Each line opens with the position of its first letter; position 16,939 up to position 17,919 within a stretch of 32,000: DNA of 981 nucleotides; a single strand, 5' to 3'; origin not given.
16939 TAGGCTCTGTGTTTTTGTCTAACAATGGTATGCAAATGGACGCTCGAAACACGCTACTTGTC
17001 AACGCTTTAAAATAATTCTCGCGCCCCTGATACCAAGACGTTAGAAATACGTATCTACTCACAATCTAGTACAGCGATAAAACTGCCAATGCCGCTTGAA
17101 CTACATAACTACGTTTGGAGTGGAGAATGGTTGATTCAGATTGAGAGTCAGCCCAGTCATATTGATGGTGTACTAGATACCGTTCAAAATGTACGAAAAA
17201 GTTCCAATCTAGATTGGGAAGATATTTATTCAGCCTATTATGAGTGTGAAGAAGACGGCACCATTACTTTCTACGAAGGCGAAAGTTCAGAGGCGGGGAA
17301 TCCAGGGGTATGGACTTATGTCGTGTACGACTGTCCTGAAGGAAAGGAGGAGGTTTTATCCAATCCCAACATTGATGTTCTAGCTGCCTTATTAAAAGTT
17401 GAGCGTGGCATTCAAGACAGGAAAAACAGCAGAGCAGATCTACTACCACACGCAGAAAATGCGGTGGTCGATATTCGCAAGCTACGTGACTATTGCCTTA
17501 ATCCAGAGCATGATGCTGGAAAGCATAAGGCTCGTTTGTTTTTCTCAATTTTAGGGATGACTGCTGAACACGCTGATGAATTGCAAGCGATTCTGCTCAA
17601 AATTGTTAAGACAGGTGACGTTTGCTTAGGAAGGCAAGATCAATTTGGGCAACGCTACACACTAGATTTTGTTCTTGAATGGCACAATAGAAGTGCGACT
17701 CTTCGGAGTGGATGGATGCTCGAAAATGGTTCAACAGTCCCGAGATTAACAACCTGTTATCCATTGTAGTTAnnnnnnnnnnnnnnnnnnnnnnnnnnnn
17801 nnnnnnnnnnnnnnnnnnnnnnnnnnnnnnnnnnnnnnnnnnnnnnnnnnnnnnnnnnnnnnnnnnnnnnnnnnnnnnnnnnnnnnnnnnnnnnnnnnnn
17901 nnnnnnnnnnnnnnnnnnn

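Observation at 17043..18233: Cassette 2 carries a coupled two-gene module, a candidate toxin/immunity or defence pair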

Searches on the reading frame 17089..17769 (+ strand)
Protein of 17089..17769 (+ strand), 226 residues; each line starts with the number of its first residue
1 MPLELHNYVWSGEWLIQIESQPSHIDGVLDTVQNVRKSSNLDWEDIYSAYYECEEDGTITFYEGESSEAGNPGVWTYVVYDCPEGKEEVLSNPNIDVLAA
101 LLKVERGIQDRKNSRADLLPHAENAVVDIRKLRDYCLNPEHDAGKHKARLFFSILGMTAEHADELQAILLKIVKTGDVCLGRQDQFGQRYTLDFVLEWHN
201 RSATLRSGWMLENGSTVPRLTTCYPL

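Call 3: search_protein_families(library=pfam, proteins=[window:17089-17769:+], max_evalue=1)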
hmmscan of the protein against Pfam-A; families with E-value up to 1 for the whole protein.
window:17089-17769:+ (226 aa): 1 family
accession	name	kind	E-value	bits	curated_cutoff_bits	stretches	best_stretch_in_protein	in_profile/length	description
PF21814.2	DUF6883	-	3.5e-25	88.9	27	1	119-225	2-108/110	Domain of unknown function (DUF6883)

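Call 4: search_protein_families(library=ncbifam, proteins=[window:17089-17769:+], max_evalue=1)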
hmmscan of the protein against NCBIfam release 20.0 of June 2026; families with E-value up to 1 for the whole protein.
window:17089-17769:+ (226 aa): 0 families

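Call 5: search_protein_families(library=padloc, proteins=[window:17089-17769:+], max_evalue=1)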
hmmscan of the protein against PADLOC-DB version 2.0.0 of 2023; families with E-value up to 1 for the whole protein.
window:17089-17769:+ (226 aa): 0 families

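Call 13: search_solved_structures(query=window:17089-17769:+, max_evalue=10, show_alignments=2)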
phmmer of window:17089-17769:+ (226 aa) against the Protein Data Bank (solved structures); distinct sequences matched with E-value up to 10: 8.
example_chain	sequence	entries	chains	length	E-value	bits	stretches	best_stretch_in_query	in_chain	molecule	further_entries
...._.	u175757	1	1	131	0.057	16.4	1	23-72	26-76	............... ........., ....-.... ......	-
9wi1_A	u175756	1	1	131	0.084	15.8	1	23-72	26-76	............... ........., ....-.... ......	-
6p7p_A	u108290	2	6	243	0.46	13.4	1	108-184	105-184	E. coli MS115-1 NucC 2-241 | E. coli MS115-1 NucC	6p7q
6p7o_A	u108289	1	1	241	0.46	13.4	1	108-184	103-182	E. coli MS115-1 NucC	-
7qz7_A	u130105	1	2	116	0.73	12.8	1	23-72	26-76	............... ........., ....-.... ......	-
7qz8_A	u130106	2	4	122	0.77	12.7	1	23-72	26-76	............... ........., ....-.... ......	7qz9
2m2j_A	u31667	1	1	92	1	12.2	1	49-78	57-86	Putative periplasmic protein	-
7q34_A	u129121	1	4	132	1.1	12.1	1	23-72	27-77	Helix-turn-helix transcriptional regulator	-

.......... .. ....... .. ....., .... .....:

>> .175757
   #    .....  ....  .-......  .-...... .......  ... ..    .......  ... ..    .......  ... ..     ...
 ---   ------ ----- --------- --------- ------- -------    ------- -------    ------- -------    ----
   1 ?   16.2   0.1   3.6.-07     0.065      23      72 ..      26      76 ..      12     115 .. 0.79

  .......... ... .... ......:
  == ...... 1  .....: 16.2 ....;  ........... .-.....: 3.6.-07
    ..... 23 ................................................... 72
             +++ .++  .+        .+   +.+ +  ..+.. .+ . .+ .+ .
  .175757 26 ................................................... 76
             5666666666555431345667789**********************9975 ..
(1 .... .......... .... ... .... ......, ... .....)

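Call 15: find_homologous_proteins(query=window:17089-17769:+)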
Query window:17089-17769:+ (226 aa): 216 proteins with E <= 0.001 among 415 candidates; the best 120 are listed.
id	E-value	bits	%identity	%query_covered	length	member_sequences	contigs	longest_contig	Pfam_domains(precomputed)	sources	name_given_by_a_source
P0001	2.7e-129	448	84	100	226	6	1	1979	PF21814.3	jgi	jgi:hypothetical protein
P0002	3.3e-127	441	83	100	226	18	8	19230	PF21814.3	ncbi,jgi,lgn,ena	jgi:hypothetical protein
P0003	4.0e-125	434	81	100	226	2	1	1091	PF21814.3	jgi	jgi:hypothetical protein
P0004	5.0e-122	424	80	100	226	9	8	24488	PF21814.3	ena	-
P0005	1.9e-121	422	79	100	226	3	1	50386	PF21814.3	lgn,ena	-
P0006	9.6e-121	420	79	100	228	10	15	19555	PF21814.3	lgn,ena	-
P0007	2.4e-120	419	79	100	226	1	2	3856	PF21814.3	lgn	-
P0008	6.8e-119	414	67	100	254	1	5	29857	PF21814.3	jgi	jgi:hypothetical protein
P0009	6.8e-118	411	77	100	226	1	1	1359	PF21814.3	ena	-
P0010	2.2e-117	409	77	100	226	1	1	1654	PF21814.3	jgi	jgi:hypothetical protein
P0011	3.0e-117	408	77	100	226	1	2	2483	PF21814.3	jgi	jgi:hypothetical protein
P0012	4.0e-117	408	76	100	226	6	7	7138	PF21814.3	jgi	jgi:hypothetical protein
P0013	1.1e-116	407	77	100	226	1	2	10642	PF21814.3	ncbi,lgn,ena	-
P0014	3.3e-116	405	75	100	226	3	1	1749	PF21814.3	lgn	-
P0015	2.0e-115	402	74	100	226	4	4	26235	PF21814.3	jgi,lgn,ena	-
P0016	1.3e-114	400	78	100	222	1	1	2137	PF21814.3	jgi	jgi:hypothetical protein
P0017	3.9e-114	398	75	100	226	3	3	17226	PF21814.3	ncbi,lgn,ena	ncbi:MAG: DUF6883 domain-containing protein [Leptolyngbyaceae cyanobacterium]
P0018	5.0e-114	398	76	100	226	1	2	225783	PF21814.3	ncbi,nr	ncbi:hypothetical protein NC994_10120 [Trichocoleus sp. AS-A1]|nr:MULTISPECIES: DUF6883 domain-conta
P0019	1.2e-113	397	73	100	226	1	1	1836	PF21814.3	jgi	jgi:hypothetical protein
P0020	3.5e-113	395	80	93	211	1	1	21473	PF21814.3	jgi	jgi:hypothetical protein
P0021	4.7e-113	395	73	100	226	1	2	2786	PF21814.3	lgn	-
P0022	7.4e-111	388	79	93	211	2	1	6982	PF21814.3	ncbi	-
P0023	1.1e-110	387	73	100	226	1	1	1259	PF21814.3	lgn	-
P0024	9.1e-110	384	72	100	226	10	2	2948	PF21814.3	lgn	-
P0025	7.4e-109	381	71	100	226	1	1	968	PF21814.3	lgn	-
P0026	1.1e-107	377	70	100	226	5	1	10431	PF21814.3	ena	-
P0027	3.2e-107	376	70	100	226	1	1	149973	PF21814.3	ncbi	-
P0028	3.4e-107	376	70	100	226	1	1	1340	PF21814.3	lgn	-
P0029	1.7e-106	373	72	100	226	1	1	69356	PF21814.3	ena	-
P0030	1.7e-105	370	71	100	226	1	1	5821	PF21814.3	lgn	-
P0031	6.0e-105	368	69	100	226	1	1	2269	PF21814.3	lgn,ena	-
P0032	7.7e-105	368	69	100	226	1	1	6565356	PF21814.3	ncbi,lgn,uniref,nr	ncbi:hypothetical protein NIES21_51300 [Anabaenopsis circularis NIES-21]|uniref:DUF6883 domain-conta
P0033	1.9e-104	367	69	100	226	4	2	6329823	PF21814.3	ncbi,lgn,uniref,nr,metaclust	ncbi:DUF6883 domain-containing protein [Nostoc sp. PCC 7107]|uniref:DUF6883 domain-containing protei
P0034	6.1e-104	365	69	100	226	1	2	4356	PF21814.3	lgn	-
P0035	8.5e-104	364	70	100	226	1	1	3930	PF21814.3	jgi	jgi:hypothetical protein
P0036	1.3e-103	364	70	100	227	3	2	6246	PF21814.3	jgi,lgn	jgi:hypothetical protein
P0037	9.6e-101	354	67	100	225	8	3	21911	PF21814.3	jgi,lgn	jgi:hypothetical protein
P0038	1.3e-100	354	61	100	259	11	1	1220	PF21814.3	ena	-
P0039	1.9e-99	350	67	99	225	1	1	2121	PF21814.3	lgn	-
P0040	2.4e-99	350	77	88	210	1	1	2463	PF21814.3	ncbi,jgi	-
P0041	1.4e-92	328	62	100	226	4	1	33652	PF21814.3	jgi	jgi:hypothetical protein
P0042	8.5e-90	319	77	80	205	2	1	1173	PF21814.3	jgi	jgi:hypothetical protein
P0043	9.1e-90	318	77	77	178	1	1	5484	PF21814.3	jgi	jgi:hypothetical protein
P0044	1.2e-89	318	61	100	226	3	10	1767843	PF21814.3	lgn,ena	-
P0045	2.4e-89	317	62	99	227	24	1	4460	PF21814.3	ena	-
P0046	4.8e-87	310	60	100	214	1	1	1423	PF21814.3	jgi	jgi:hypothetical protein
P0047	1.4e-74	269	82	65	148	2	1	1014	PF21814.3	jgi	jgi:hypothetical protein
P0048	9.8e-74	266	79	65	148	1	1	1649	PF21814.3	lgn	-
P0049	4.9e-73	264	79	65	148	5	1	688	PF21814.3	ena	-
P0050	7.7e-68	247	73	67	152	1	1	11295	PF21814.3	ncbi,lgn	-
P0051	2.0e-67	245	70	67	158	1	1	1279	PF21814.3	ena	-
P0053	5.6e-62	228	67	66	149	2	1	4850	PF21814.3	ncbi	-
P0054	1.9e-59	219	66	65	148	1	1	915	PF21814.3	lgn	-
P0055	5.0e-59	218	79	54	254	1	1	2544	PF04255.21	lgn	-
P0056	5.8e-57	211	62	66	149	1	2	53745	PF21814.3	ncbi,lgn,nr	ncbi:MAG TPA: hypothetical protein VK203_09835 [Nostocaceae cyanobacterium]|nr:hypothetical protein 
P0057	2.1e-52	196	68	58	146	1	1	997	PF21814.3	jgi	-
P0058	5.9e-52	195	64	66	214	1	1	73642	PF21814.3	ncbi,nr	ncbi:MAG: hypothetical protein RM338_34115 [Nostoc sp. DedQUE12a]|nr:hypothetical protein [Nostoc sp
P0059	6.0e-52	195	70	56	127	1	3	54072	PF21814.3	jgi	jgi:hypothetical protein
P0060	7.3e-52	194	64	66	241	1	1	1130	PF21814.3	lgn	-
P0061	1.5e-50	190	75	48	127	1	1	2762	PF21814.3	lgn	-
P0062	4.5e-50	189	61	66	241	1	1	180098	PF21814.3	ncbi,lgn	-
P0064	1.3e-49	187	67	55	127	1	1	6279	PF21814.3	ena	-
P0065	1.3e-49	187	58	66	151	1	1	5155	PF21814.3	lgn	-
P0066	1.9e-49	187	68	54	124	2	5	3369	PF21814.3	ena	-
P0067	2.5e-49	186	62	66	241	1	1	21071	PF21814.3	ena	-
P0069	6.9e-49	185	75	48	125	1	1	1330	PF21814.3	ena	-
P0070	8.6e-49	184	76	49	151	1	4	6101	PF21814.3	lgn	-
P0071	1.5e-48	184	66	55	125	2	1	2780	PF21814.3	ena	-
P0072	2.1e-48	183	74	48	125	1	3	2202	PF21814.3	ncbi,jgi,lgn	jgi:hypothetical protein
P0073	4.0e-48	182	72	48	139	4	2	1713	PF21814.3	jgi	jgi:hypothetical protein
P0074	4.0e-48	182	74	48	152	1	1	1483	PF21814.3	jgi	jgi:hypothetical protein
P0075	4.1e-48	182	61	67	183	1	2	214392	PF21814.3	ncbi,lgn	-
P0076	5.4e-48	182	73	48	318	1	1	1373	PF21814.3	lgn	-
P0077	7.0e-48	181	75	48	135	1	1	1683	PF21814.3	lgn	-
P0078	1.0e-47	181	66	58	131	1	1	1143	PF21814.3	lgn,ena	-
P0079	1.8e-47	180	62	57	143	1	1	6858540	PF21814.3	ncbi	ncbi:MAG: hypothetical protein U7127_01965 [Phormidium sp.]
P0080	2.1e-47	180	69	52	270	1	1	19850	PF21814.3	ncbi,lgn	ncbi:MAG: hypothetical protein OHK0012_12930 [Synechococcales cyanobacterium]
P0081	8.8e-47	178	72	48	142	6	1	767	PF21814.3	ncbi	-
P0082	9.5e-47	178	72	48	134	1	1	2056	PF21814.3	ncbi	-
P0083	9.9e-47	178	72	48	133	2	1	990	PF21814.3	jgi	jgi:hypothetical protein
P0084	1.3e-46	177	71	49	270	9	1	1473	PF21814.3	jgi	jgi:hypothetical protein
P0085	3.5e-46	176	72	48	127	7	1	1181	PF21814.3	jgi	jgi:hypothetical protein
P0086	3.7e-46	176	71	49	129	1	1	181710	PF21814.3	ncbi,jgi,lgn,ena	jgi:hypothetical protein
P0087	4.3e-46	176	71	48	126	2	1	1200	PF21814.3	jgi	-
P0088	9.1e-46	175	60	58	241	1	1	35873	PF21814.3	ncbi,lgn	ncbi:MAG: DUF6883 domain-containing protein [Trichormus sp.]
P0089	1.1e-45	174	70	48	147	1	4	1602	PF21814.3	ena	-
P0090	1.6e-45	174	71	48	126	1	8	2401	PF21814.3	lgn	-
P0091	2.5e-45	173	72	48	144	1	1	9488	PF21814.3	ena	-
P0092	2.6e-45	173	53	75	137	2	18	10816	PF21814.3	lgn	-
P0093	3.0e-45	173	68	50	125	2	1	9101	PF21814.3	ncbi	ncbi:MAG TPA: hypothetical protein V6D30_22870 [Leptolyngbyaceae cyanobacterium]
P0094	3.3e-45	173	67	50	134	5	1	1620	PF21814.3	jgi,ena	jgi:hypothetical protein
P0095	3.7e-45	172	72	48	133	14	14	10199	PF21814.3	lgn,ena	-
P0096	7.8e-45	171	66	54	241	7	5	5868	PF21814.3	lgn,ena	-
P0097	1.0e-44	171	72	48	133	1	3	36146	PF21814.3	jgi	jgi:hypothetical protein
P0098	1.4e-44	171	70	48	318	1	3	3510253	PF21814.3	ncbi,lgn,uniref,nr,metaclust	ncbi:hypothetical protein Syn7502_00554 [Synechococcus sp. PCC 7502]|uniref:DUF6883 domain-containin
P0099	1.7e-44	170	57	66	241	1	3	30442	PF21814.3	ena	-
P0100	2.4e-44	170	55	63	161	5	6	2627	PF21814.3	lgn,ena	-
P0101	2.8e-44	170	72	48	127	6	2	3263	PF21814.3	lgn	-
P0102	3.0e-44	170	69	49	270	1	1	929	PF21814.3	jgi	jgi:hypothetical protein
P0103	5.4e-44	169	70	48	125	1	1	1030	PF21814.3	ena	-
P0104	7.7e-44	168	71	48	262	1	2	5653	PF21814.3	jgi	jgi:hypothetical protein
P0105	8.8e-44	168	68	49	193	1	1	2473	PF21814.3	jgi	jgi:hypothetical protein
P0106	8.9e-44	168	70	49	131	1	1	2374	PF21814.3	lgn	-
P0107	1.1e-43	168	68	48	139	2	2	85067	PF21814.3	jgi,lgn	-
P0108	2.7e-43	166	68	49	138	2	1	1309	PF21814.3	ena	-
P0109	3.1e-43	166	68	49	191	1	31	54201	PF21814.3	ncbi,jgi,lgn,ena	jgi:hypothetical protein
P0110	3.2e-43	166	68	49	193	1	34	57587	PF21814.3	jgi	jgi:hypothetical protein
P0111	3.6e-43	166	68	49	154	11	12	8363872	PF21814.3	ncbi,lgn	-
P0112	4.4e-43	166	66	53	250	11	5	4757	PF21814.3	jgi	jgi:DNA-binding transcriptional MerR regulator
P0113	4.6e-43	166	66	53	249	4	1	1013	PF21814.3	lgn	-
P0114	5.1e-43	166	68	49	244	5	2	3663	PF21814.3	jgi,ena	jgi:hypothetical protein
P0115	5.3e-43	165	70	48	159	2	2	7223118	PF21814.3,PF01693.24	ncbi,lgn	ncbi:MAG: viroplasmin family protein [Gloeotrichia echinulata GP01]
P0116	5.3e-43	165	68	49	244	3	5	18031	PF21814.3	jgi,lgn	jgi:hypothetical protein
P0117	5.3e-43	165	69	48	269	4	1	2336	PF21814.3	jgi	jgi:hypothetical protein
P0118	5.5e-43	165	68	49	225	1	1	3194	PF21814.3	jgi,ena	-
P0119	7.5e-43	165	64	53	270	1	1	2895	PF21814.3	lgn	-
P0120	9.9e-43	165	70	48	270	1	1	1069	PF21814.3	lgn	-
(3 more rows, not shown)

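Call 17: find_encoding_contigs(protein=window:17089-17769:+, flank=10000, max_places=6)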
Protein window:17089-17769:+ (226 aa): no gene with exactly this product is on record in the collection.

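Call 19: find_encoding_contigs(protein=P0033, flank=6000, max_places=3)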
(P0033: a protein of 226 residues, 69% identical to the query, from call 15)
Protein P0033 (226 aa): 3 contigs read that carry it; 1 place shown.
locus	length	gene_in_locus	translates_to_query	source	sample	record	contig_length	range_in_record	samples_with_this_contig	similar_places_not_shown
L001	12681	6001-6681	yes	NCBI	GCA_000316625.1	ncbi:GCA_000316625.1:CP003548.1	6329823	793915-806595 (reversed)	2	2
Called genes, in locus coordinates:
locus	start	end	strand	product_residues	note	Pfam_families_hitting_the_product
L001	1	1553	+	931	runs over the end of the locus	PF07517:SecA_DEAD, PF00270:DEAD (faint), PF01043:SecA_PP_bind, PF21090:P-loop_SecA, PF07516:SecA_SW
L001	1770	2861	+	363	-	PF10127:RlaP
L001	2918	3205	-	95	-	-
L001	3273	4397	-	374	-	PF00493:MCM (faint), PF13191:AAA_16 (faint), PF07728:AAA_5 (weak), PF13401:AAA_22 (weak), PF01078:Mg_chelatase (weak), PF17863:AAA_lid_2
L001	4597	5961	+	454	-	PF00919:UPF0004, PF04055:Radical_SAM, PF01938:TRAM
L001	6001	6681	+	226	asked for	PF21814:DUF6883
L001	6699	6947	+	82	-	PF16277:DUF4926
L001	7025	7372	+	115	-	-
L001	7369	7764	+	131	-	PF01844:HNH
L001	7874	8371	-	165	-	PF00190:Cupin_1 (weak), PF07883:Cupin_2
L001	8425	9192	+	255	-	PF09414:RNA_ligase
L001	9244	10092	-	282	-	PF01553:Acyltransferase (weak), PF03982:DAGAT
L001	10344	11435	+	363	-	PF01820:Dala_Dala_lig_N, PF02222:ATP-grasp, PF07478:Dala_Dala_lig_C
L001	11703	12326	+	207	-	-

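Call 35: predict_structure(alignment_id=A1)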
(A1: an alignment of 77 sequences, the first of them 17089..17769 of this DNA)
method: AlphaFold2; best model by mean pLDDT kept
length: 226 residues; sequences in the alignment: 77
mean_pLDDT: 70.1   pTM: 0.50
mean pLDDT of the five models: 70.1, 66.9, 66.2, 65.9, 63.9
residues with pLDDT >= 90: 94; 70-90: 16; 50-70: 54; < 50: 62
segments of 3 or more residues with pLDDT < 50: 9-13, 55-79, 81-85, 88-92, 94-115
pLDDT, mean of each block of 10 residues (from residue 1): 52 52 55 64 58 40 28 43 48 45 42 61 95 94 93 96 97 90 90 93 95 95 94
secondary structure, 60 per line:
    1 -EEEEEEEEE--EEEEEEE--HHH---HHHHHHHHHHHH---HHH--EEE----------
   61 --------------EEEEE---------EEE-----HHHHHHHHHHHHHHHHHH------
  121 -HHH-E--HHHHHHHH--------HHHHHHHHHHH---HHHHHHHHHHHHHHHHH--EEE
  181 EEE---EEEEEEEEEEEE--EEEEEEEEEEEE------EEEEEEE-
elements in order: E2-10 E13-19 H28-39 E48-50 E75-79 E89-91 H97-114 H129-136 H145-155 H159-175 E178-183 E187-198 E201-212 E219-225

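Call 40: fold_search(model_id=the predicted structure, library=pdb)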
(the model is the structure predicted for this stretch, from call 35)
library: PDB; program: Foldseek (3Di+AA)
matches with E <= 10: 697; with E <= 0.001: 0
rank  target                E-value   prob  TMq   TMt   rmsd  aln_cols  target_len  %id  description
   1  5tph_B                1.1e-02  0.75  0.17  0.29  13.2       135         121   13  Crystal structure of a de novo designed protein homodimer with curved beta-sheet (released 2017-01-25)
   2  5u35_B                1.3e-02  0.80  0.19  0.31  12.3       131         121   14  Crystal structure of a de novo designed protein with curved beta-sheet (released 2017-01-25)
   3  5tph_A                2.2e-02  0.63  0.17  0.28  13.2       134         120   13  Crystal structure of a de novo designed protein homodimer with curved beta-sheet (released 2017-01-25)
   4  5ts4_B                2.5e-02  0.47  0.16  0.29  11.4       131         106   14  Crystal structure of a de novo designed protein with curved beta-sheet (released 2017-01-25)
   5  5ts4_C                2.5e-02  0.41  0.15  0.28  11.6       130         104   13  Crystal structure of a de novo designed protein with curved beta-sheet (released 2017-01-25)
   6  5trv                  2.6e-02  0.57  0.18  0.29  11.4       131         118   13  Crystal structure of a de novo designed protein with curved beta-sheet (released 2017-01-25)
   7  5u35_A                6.3e-02  0.51  0.19  0.31  10.9       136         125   12  Crystal structure of a de novo designed protein with curved beta-sheet (released 2017-01-25)
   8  4n6t                  6.6e-02  0.98  0.19  0.47   3.0        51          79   14  Adhiron: a stable and versatile peptide display scaffold - full length adhiron (released 2014-04-09)
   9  5tpj                  7.0e-02  0.57  0.16  0.26   7.1        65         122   18  Crystal structure of a de novo designed protein with curved beta-sheet (released 2017-01-25)
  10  6w3d                  7.0e-02  0.15  0.14  0.23  13.3       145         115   16  Rd1NTF2_05 with long sheet (released 2020-04-15)
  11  6w3f_A                7.5e-02  0.23  0.16  0.25  12.4       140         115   11  Rd1NTF2_05_I64F_A80G_T94P_D101K_L106W (released 2020-04-15)
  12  6w3f_B                7.9e-02  0.11  0.14  0.20  11.3       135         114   18  Rd1NTF2_05_I64F_A80G_T94P_D101K_L106W (released 2020-04-15)
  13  6w3w                  8.9e-02  0.28  0.14  0.25  11.7       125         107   10  An enumerative algorithm for de novo design of proteins with diverse pocket structures (released 2020-04-08)
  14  3f40                  9.4e-02  0.41  0.14  0.24   6.7        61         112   11  Crystal structure of NTF2-like protein of unknown function (YP_677363.1) from CYTOPHAGA HUTCHINSONII ATCC 33406 at 1.27  (released 2008-11-18)
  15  3ub1_C                1.1e-01  0.11  0.18  0.16  20.8       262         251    7  Ntf2 like protein involved in plasmid conjugation (released 2012-02-08)
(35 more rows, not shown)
